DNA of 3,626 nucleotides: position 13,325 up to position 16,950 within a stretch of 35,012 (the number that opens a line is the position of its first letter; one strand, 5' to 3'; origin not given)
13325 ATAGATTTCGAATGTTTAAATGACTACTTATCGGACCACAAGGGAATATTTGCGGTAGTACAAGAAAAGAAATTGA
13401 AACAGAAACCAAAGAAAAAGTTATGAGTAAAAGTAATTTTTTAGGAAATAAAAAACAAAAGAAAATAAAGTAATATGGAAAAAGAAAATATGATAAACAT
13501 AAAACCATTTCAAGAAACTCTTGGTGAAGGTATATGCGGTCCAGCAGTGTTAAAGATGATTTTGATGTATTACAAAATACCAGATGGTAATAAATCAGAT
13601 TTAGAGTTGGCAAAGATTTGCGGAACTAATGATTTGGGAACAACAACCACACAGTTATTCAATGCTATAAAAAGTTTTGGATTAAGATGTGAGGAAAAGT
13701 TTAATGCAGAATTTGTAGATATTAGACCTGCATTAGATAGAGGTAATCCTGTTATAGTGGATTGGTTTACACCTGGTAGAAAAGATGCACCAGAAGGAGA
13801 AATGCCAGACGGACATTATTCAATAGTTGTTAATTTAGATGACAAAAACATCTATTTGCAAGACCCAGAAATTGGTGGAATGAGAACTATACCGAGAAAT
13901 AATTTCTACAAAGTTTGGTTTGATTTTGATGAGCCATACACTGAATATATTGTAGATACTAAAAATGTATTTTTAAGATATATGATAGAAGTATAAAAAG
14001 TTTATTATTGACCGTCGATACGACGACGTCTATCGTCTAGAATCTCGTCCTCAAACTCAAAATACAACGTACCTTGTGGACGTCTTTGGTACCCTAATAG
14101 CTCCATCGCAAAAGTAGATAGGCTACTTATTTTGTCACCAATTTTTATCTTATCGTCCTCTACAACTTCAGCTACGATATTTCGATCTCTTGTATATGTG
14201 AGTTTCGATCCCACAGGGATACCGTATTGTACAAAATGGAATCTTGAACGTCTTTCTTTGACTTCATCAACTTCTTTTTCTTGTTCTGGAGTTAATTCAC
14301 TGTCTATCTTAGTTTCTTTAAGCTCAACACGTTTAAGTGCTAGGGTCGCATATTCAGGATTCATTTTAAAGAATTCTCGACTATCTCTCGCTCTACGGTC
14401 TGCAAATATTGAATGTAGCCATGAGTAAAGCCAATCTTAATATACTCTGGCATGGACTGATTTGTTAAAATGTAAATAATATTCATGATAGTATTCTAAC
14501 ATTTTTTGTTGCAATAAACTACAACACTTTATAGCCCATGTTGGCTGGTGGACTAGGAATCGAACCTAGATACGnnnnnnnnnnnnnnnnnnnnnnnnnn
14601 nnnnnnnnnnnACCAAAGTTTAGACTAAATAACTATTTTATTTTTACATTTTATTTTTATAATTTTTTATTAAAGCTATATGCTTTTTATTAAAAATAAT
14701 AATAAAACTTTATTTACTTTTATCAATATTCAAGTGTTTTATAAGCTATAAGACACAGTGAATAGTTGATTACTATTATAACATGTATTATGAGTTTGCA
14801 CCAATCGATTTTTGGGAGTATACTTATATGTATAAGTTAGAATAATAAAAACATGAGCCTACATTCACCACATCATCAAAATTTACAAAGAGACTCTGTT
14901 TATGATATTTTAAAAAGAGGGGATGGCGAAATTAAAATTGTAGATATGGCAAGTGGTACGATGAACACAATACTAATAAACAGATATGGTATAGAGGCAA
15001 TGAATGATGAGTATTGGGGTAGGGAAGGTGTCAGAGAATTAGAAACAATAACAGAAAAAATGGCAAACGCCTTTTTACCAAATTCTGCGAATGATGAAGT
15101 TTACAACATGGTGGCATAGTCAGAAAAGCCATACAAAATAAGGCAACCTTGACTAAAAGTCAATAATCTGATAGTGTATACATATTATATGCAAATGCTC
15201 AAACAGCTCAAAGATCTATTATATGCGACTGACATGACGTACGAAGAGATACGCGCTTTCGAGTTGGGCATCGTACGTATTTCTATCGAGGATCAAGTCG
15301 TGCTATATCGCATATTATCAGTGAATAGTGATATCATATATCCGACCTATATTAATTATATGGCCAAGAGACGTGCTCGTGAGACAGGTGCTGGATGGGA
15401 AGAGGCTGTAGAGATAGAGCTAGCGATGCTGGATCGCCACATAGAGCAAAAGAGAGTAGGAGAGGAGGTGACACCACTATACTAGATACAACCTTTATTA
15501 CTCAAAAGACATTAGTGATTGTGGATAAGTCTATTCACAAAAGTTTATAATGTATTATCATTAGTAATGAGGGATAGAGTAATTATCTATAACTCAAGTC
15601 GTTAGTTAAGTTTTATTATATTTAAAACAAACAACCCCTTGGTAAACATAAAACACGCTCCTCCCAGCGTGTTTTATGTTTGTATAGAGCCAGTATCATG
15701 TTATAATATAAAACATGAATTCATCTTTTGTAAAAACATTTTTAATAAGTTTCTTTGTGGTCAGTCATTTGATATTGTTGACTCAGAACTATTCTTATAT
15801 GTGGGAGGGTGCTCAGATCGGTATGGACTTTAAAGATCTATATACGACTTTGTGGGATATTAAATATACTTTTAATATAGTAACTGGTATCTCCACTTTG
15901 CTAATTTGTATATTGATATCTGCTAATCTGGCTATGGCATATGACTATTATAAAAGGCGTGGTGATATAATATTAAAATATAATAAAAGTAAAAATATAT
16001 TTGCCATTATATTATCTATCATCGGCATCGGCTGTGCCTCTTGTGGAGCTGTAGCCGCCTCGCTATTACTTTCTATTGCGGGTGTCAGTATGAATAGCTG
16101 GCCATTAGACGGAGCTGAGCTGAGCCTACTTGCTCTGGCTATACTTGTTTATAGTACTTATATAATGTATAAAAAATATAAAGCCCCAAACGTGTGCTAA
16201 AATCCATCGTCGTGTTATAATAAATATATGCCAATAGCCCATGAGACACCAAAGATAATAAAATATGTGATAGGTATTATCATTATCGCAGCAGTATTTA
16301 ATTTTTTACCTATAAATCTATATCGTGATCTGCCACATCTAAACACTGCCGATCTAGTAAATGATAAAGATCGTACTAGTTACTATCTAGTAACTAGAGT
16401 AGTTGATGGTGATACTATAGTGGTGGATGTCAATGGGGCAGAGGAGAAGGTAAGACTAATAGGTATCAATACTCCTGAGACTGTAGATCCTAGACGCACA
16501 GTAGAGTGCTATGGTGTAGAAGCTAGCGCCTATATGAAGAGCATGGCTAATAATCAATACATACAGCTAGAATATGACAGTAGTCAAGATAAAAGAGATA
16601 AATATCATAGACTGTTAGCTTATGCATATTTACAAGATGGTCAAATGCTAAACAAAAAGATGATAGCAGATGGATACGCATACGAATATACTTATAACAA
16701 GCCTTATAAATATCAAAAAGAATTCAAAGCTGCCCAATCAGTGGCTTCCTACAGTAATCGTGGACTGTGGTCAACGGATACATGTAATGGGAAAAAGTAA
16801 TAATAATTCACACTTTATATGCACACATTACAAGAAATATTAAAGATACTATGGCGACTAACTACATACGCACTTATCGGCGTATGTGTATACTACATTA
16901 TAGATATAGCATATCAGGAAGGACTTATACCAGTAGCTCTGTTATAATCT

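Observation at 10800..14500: tRNA-bracketed AT-rich island with an unusual NTase + EEP nuclease/phosphatase + stand-alone C39-like peptidase operon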

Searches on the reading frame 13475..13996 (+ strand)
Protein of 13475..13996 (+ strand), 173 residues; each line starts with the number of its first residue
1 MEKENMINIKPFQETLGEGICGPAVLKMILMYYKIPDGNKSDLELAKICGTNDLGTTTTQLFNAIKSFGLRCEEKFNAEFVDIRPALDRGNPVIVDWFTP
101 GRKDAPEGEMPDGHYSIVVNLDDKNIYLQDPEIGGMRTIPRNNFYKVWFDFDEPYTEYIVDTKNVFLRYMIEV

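Call 4: search_protein_families(library=pfam, max_evalue=0.1, proteins=[window:13475-13996:+])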
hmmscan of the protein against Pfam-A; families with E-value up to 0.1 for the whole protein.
window:13475-13996:+ (173 aa): 2 families
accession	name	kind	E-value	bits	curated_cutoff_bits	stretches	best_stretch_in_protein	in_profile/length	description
PF03412.21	Peptidase_C39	-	3.5e-11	43.5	22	1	21-148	13-121/133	Peptidase C39 family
PF13529.12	Peptidase_C39_2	-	2e-10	41.9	24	1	17-131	12-142/143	Peptidase_C39 like family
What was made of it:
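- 13475..13996 (+): Stand-alone C39-like (papain-fold) cysteine peptidase, 173 aa, apparently intact. It is a neighbour, not part of the cassette. Pfam C39 / C39_2 (call 4).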

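Call 8: find_encoding_contigs(protein=window:13475-13996:+, flank=6000, max_places=10)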
Protein window:13475-13996:+ (173 aa): 3 contigs read that carry it; 2 places shown.
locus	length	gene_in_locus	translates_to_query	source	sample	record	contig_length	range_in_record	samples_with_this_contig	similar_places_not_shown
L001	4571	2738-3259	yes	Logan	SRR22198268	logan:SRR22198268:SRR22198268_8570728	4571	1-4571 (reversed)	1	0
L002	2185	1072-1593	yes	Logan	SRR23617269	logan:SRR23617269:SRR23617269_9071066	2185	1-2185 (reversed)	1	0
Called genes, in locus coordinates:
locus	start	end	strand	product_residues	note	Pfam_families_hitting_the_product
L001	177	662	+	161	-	-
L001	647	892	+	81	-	-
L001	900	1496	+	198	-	-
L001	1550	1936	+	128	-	-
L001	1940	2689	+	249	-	PF03372:Exo_endo_phos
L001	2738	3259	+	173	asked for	PF13529:Peptidase_C39_2, PF03412:Peptidase_C39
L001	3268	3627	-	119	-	-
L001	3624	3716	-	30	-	-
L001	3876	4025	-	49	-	-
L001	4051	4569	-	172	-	?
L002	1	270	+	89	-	?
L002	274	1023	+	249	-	PF03372:Exo_endo_phos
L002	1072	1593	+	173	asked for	PF13529:Peptidase_C39_2, PF03412:Peptidase_C39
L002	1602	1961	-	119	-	-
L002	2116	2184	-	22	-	?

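Call 23: search_protein_families(library=ncbifam, max_evalue=0.1, proteins=[window:13475-13996:+])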
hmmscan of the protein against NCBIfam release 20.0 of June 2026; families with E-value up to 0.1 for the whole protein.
window:13475-13996:+ (173 aa): 3 families
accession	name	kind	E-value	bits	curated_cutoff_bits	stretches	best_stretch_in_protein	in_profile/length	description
TIGR01193.1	bacteriocin_ABC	subfamily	0.0014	17.2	523.85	1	20-149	6-122/708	peptide cleavage/export ABC transporter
TIGR03796.1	NHLM_micro_ABC1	equivalog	0.0018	16.5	853.3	1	21-144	13-115/710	NHLP family bacteriocin export ABC transporter peptidase/permease/ATPase subunit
NF045998.1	cleave_ABC_plasm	equivalog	0.023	13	500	1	114-149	88-122/673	Mbov_0121 family peptidase domain-containing ABC transporter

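Call 24: search_protein_families(library=padloc, max_evalue=0.01, proteins=[window:13475-13996:+])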
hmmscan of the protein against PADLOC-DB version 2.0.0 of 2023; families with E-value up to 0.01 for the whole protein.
window:13475-13996:+ (173 aa): 0 families

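Call 57: search_protein_representatives(protein=window:13475-13993:+)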
Query: 173 residues. Proteins with E-value up to 0.001 (for the whole library): 1364; up to 1e-10: 226; up to 1e-30: 5. The best 150 are listed.
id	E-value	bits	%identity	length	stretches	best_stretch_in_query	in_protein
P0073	2.4e-65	235.9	62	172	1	6-173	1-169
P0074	1.0e-44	168.7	53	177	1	5-152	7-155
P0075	4.2e-36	140.6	49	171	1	5-152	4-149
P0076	1.4e-32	129.2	54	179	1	7-125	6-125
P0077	8.9e-32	126.5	48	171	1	5-155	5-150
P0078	4.7e-30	120.9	41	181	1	5-162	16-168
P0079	8.8e-29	116.7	50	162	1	6-171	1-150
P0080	9.5e-29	116.6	46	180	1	12-152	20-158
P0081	3.7e-28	114.7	41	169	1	6-157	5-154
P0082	2.4e-26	108.8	47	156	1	7-171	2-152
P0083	6.4e-26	107.4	46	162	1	6-153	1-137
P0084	1.2e-25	106.5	47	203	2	51-158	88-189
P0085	8.0e-25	103.8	50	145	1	28-171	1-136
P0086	3.3e-23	98.6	39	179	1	7-151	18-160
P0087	5.6e-23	97.8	49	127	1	5-122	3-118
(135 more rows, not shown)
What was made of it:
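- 13475..13996 (+): The family is large: 226 cluster representatives at E<=1e-10, mostly 150-180 aa (call 57).
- Closest known: Stand-alone Peptidase_C39_2-type cysteine peptidases. Same: Hundreds of similar 150-180-aa stand-alone proteins exist (call 57).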

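Call 58: find_encoding_contigs(protein=P0073, flank=5000, max_places=4)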
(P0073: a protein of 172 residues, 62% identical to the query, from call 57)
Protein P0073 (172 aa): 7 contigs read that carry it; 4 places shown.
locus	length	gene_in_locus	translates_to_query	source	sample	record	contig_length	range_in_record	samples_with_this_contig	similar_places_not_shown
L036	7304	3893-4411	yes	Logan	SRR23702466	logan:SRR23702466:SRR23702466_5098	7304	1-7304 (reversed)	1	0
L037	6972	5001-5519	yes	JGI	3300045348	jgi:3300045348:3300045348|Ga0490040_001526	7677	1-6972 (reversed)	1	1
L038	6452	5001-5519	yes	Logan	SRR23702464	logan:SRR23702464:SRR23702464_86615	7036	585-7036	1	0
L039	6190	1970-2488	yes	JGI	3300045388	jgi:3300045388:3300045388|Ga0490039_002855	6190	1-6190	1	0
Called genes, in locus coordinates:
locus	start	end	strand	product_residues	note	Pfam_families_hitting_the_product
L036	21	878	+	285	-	PF00892:EamA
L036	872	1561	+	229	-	PF01509:TruB_N, PF16198:TruB_C_2 (weak)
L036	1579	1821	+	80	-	PF26604:CBU_0592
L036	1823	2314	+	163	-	PF01243:PNPOx_N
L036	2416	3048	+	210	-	PF00881:Nitroreductase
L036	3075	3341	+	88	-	PF12840:HTH_20, PF01022:HTH_5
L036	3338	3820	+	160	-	PF00903:Glyoxalase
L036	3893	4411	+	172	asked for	PF13529:Peptidase_C39_2, PF03412:Peptidase_C39 (weak)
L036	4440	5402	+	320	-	-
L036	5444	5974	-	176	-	-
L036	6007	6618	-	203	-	PF00300:His_Phos_1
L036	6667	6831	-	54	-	-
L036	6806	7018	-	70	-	-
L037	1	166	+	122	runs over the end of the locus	PF00903:Glyoxalase (weak)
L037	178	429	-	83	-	PF00581:Rhodanese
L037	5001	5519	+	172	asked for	PF13529:Peptidase_C39_2, PF03412:Peptidase_C39 (weak)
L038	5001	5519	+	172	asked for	PF13529:Peptidase_C39_2, PF03412:Peptidase_C39 (weak)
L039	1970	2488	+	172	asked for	PF13529:Peptidase_C39_2, PF03412:Peptidase_C39 (weak)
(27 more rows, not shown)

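Call 65: list_cluster_members(proteins=[P0053, P0033, window:13475-13993:+, P0007, P0021, P0055])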
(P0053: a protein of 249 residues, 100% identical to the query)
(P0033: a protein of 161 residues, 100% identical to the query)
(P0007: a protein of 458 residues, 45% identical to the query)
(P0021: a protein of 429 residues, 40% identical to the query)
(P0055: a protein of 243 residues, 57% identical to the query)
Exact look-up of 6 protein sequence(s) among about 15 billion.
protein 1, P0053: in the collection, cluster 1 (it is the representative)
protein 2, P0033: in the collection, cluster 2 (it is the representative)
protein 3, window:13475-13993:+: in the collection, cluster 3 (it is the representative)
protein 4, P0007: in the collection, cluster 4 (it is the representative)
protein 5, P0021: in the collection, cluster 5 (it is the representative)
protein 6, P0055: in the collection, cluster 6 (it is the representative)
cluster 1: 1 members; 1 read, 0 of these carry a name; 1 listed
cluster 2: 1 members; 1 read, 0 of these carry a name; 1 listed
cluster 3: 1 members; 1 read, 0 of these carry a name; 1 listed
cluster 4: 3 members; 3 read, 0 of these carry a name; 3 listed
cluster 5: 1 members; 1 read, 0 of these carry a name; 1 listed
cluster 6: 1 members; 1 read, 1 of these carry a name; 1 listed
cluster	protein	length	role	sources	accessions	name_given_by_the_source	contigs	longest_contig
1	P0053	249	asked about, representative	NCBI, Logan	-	-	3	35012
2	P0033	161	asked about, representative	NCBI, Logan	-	-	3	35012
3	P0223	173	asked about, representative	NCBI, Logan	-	-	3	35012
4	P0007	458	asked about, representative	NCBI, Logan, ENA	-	-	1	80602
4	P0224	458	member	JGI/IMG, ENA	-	-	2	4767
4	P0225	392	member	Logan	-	-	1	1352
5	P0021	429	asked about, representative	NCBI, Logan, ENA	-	-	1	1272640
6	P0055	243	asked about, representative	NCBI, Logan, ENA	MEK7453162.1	MAG: endonuclease/exonuclease/phosphatase family protein [Patescibacteria group bacterium]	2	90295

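Call 67: search_protein_families(library=phrogs, max_evalue=0.001, proteins=[window:13475-13993:+])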
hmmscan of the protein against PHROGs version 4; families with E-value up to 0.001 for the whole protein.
window:13475-13993:+ (173 aa): 1 family
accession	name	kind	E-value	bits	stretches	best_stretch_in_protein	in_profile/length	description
phrog_10051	-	lysis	9.1e-08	32.7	1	27-131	305-409/455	endolysin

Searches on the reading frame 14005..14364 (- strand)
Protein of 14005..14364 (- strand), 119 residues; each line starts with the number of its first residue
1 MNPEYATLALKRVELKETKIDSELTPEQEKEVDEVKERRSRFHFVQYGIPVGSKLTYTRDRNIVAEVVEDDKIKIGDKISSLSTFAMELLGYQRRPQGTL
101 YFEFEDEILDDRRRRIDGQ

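Call 4: search_protein_families(library=pfam, max_evalue=0.1, proteins=[window:14005-14364:-])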
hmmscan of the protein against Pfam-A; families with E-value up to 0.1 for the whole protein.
window:14005-14364:- (119 aa): 0 families

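Call 23: search_protein_families(library=ncbifam, max_evalue=0.1, proteins=[window:14005-14364:-])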
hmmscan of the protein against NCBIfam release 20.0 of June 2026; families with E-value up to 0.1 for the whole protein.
window:14005-14364:- (119 aa): 0 families

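Call 24: search_protein_families(library=padloc, max_evalue=0.01, proteins=[window:14005-14364:-])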
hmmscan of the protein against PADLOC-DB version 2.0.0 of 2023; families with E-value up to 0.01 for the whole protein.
window:14005-14364:- (119 aa): 3 families
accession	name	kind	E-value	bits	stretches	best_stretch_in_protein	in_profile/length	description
PDLC05043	PDC-S57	-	4.9e-23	79.9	1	10-116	112-216/221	-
PDLC05041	PDC-S57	-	4.4e-21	73.5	1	12-117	97-207/212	-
PDLC03216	MTase_II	-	0.0017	15.4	1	3-106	245-344/364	Type II methyltransferase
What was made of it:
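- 14005..14486 (-): Remnant of a T5orf172/GIY-YIG gene (PADLOC candidate PDC-S57). It consists of a 41-aa N-terminal stub and a 119-aa C-terminal part; the middle of the protein is missing. PADLOC PDC-S57 at E 4.9e-23 covers model positions 112-216 of 221 for the 119-aa ORF (call 24).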

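Call 67: search_protein_families(library=phrogs, max_evalue=0.001, proteins=[window:14005-14361:-])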
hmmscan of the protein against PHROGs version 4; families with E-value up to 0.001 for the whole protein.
window:14005-14361:- (118 aa): 0 families

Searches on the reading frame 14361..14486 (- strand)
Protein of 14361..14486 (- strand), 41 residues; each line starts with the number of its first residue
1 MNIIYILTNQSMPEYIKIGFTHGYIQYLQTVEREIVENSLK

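Call 4: search_protein_families(library=pfam, max_evalue=0.1, proteins=[window:14361-14486:-])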
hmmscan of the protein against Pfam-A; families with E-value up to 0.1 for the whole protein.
window:14361-14486:- (41 aa): 1 family
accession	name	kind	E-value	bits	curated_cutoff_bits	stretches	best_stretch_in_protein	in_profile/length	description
PF10544.15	T5orf172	-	0.0047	17.9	20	1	3-26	2-25/101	T5orf172 domain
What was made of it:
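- Checked: The N-terminal stub of T5orf172 is at 14361-14486 (call 4).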

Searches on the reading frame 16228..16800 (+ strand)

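Call 75: search_protein_families(library=pfam, max_evalue=0.01, proteins=[window:16228-16800:+])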
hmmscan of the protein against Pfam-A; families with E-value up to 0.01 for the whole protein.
window:16228-16800:+ (190 aa): 1 family
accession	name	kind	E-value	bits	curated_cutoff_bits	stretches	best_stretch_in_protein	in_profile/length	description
PF00565.23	SNase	-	1e-23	84.2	21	1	74-182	1-106/107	Staphylococcal nuclease homologue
